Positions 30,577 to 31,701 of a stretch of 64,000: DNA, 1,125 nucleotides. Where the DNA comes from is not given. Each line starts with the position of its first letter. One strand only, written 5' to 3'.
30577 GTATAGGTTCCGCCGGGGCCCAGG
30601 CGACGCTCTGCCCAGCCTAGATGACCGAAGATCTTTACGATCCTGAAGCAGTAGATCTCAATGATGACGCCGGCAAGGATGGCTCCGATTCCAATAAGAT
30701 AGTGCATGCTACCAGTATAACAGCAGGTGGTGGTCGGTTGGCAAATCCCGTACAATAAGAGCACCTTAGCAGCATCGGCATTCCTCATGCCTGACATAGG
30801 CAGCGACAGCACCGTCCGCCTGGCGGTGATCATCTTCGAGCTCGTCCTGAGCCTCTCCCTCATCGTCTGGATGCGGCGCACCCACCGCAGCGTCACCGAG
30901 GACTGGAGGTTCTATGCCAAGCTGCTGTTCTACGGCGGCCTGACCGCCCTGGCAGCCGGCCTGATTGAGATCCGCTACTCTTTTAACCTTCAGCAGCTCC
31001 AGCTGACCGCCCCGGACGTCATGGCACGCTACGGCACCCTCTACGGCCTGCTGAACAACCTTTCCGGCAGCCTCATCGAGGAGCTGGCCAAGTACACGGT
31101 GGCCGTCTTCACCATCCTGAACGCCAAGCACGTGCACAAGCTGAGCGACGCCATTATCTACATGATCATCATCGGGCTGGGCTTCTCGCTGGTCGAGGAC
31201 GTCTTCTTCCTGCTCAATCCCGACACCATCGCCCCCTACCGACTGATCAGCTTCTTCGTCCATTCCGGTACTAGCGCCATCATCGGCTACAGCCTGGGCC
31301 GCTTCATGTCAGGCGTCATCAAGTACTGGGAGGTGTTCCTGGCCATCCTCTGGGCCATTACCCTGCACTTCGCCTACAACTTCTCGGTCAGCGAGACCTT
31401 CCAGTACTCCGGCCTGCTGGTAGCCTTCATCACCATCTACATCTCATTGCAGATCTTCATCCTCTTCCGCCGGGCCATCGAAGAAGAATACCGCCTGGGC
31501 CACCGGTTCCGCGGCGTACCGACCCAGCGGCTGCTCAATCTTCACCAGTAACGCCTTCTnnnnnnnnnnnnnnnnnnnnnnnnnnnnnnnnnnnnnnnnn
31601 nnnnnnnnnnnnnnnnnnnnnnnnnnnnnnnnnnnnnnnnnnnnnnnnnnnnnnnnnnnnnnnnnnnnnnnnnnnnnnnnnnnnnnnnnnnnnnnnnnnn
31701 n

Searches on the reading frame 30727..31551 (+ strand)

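Call 92: search_protein_families(library=pfam, proteins=[window:30727-31551:+], max_evalue=0.0001)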
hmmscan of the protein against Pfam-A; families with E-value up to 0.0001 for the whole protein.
window:30727-31551:+ (274 aa): 1 family
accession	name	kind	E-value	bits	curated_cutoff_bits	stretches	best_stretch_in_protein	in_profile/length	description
PF13367.11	PrsW-protease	-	1.8e-16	60.7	23.5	1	59-237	2-184/196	PrsW family intramembrane metalloprotease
